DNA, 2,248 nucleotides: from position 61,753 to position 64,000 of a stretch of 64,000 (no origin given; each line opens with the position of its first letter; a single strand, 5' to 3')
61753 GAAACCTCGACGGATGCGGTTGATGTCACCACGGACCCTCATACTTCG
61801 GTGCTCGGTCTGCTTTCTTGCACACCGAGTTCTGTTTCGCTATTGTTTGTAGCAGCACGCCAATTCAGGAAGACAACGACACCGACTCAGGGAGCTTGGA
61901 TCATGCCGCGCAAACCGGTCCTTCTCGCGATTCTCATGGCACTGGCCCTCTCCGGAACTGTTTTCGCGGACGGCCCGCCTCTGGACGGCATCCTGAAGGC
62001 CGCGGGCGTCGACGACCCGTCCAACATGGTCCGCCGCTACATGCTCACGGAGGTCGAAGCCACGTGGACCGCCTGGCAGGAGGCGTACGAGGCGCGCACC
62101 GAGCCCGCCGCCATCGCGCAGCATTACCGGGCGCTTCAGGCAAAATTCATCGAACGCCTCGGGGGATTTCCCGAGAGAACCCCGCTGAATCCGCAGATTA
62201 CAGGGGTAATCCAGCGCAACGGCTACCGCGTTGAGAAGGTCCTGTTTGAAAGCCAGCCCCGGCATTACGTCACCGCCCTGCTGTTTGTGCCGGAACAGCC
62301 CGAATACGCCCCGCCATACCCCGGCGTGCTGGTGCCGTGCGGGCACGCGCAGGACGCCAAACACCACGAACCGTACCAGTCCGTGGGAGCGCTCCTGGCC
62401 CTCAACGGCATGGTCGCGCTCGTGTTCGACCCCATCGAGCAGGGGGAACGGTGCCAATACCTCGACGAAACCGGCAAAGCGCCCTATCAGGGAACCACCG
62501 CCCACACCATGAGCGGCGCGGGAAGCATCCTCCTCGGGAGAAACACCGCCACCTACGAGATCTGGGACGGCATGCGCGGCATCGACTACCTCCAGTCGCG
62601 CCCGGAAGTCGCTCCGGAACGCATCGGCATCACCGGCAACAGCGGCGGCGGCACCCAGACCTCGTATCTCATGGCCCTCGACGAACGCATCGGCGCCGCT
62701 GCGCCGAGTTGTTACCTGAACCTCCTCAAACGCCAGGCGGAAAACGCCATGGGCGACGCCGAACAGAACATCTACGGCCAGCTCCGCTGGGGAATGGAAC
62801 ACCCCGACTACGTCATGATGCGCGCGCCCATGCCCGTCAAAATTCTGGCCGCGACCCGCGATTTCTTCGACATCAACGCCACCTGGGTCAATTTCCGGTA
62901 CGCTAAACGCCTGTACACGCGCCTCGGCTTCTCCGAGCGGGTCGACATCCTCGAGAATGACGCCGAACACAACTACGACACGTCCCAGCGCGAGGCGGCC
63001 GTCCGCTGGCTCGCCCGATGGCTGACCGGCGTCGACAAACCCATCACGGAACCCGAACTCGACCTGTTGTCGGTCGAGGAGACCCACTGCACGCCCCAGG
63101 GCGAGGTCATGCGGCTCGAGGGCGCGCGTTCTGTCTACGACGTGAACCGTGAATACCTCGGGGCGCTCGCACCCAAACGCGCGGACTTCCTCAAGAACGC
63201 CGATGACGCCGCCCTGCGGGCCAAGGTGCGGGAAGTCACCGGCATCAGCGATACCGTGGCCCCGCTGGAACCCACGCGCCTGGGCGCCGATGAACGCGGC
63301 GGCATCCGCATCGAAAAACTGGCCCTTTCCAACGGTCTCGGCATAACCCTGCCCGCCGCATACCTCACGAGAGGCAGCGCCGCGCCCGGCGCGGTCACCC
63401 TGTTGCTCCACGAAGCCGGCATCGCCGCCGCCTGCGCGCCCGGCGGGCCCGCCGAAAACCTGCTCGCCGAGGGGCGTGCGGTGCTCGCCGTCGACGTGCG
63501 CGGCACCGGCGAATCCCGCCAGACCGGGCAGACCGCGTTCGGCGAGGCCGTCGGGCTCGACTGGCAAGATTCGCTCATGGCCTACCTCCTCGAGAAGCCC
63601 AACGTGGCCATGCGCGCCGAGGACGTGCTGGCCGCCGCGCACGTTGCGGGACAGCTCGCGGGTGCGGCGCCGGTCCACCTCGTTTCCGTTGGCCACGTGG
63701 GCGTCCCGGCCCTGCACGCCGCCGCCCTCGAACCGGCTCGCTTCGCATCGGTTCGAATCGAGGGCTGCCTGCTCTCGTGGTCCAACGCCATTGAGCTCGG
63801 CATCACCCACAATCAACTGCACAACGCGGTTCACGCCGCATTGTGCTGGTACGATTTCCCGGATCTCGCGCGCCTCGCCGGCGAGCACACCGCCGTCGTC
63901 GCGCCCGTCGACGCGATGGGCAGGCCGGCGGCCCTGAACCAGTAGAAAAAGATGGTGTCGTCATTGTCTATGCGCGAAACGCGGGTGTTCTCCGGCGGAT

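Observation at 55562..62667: Perfect 3.55-kb tandem duplication carrying a TAT-oxidoreductase, a PEP-CTERM protein and two gene 5' ends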

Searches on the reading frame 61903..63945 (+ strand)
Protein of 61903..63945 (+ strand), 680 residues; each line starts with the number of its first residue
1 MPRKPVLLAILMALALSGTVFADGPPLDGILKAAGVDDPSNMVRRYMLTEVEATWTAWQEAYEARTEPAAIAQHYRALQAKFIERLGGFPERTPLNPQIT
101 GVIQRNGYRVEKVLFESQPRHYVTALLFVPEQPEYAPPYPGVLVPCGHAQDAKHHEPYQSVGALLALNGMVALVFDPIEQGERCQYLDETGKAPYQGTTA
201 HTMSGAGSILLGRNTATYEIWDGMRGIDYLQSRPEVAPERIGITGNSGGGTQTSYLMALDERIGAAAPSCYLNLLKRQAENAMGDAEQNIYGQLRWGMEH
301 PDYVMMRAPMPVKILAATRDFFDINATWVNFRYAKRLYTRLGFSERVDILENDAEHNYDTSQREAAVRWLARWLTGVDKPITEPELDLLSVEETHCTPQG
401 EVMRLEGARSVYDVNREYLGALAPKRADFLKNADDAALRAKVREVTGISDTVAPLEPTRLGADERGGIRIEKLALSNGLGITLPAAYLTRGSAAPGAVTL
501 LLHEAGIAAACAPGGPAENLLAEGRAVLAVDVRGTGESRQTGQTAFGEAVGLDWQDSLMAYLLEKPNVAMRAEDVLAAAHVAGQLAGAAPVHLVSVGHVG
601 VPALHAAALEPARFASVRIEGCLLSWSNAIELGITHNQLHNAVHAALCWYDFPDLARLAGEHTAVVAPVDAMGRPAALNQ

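Call 7: search_protein_families(library=pfam, proteins=[window:61903-63945:+], max_evalue=0.01)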
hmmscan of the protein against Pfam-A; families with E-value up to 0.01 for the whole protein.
window:61903-63945:+ (680 aa): 4 families
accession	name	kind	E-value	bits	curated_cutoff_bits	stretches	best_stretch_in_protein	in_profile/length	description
PF05448.18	AXE1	-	6.6e-05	22.3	21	1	109-278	55-216/321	Acetyl xylan esterase (AXE1)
PF00326.27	Peptidase_S9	-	0.00022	21.2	22.6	1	213-258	38-83/213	Prolyl oligopeptidase family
PF01738.24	DLH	-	0.002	18.2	21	1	127-268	5-126/217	Dienelactone hydrolase family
PF12715.13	Abhydrolase_7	-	0.0032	17.2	21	0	62-265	39-251/388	Abhydrolase family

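Call 33: search_protein_families(library=ncbifam, proteins=[window:61903-63945:+], max_evalue=0.001)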
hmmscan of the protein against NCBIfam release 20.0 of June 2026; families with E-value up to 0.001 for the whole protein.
window:61903-63945:+ (680 aa): 0 families

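Call 34: find_encoding_contigs(protein=window:61903-63945:+, flank=10000, max_places=10)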
Protein window:61903-63945:+ (680 aa): 24 contigs read that carry it; 10 places shown.
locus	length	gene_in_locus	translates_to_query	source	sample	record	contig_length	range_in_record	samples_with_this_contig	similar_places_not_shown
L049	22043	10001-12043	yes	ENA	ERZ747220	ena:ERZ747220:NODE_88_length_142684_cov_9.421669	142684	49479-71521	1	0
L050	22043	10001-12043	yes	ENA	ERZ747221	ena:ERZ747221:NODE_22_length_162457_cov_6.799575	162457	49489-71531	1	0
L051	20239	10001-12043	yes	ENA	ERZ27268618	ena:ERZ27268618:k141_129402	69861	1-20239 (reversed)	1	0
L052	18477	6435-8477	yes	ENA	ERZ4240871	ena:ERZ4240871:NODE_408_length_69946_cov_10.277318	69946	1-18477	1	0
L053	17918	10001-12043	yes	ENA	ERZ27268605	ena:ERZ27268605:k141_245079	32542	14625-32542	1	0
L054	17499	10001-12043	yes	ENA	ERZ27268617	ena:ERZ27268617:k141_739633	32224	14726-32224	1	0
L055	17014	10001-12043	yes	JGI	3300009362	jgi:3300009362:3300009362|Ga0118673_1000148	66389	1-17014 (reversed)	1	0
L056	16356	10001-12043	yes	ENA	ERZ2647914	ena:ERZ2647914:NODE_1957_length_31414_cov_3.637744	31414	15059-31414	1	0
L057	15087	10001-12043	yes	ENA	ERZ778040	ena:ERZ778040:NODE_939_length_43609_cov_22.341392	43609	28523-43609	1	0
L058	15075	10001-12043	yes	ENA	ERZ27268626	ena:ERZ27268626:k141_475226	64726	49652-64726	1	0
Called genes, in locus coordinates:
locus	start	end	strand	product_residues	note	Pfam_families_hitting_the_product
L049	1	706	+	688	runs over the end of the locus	PF02985:HEAT (faint), PF13646:HEAT_2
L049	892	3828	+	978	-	PF13432:TPR_16, PF14559:TPR_19, PF13646:HEAT_2, PF01551:Peptidase_M23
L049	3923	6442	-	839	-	PF08305:NPCBM, PF16875:Glyco_hydro_36N (weak), PF02065:Melibiase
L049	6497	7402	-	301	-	PF01261:AP_endonuc_2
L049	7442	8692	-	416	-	PF01408:GFO_IDH_MocA, PF22725:GFO_IDH_MocA_C3, PF02894:GFO_IDH_MocA_C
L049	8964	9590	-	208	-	PF07589:PEP_exosort_dom (weak)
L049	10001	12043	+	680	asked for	-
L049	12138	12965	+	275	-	PF00326:Peptidase_S9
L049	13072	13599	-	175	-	PF13091:PLDc_2, PF00614:PLDc (weak)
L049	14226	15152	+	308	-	PF07963:N_methyl, PF07596:SBP_bac_10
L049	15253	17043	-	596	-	PF00149:Metallophos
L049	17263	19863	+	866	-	PF00270:DEAD, PF04851:ResIII (weak), PF00271:Helicase_C, PF21280:Helicase_dom4_arc, PF00486:Trans_reg_C (weak)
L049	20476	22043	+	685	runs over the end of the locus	PF01663:Phosphodiest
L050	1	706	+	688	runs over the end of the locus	PF02985:HEAT (faint), PF13646:HEAT_2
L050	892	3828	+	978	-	PF13432:TPR_16, PF14559:TPR_19, PF13646:HEAT_2, PF01551:Peptidase_M23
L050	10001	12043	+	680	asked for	-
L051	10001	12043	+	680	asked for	-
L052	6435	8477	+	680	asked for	-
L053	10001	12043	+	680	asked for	-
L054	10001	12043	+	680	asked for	-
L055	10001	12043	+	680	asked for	-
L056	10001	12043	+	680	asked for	-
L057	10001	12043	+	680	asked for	-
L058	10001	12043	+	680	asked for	-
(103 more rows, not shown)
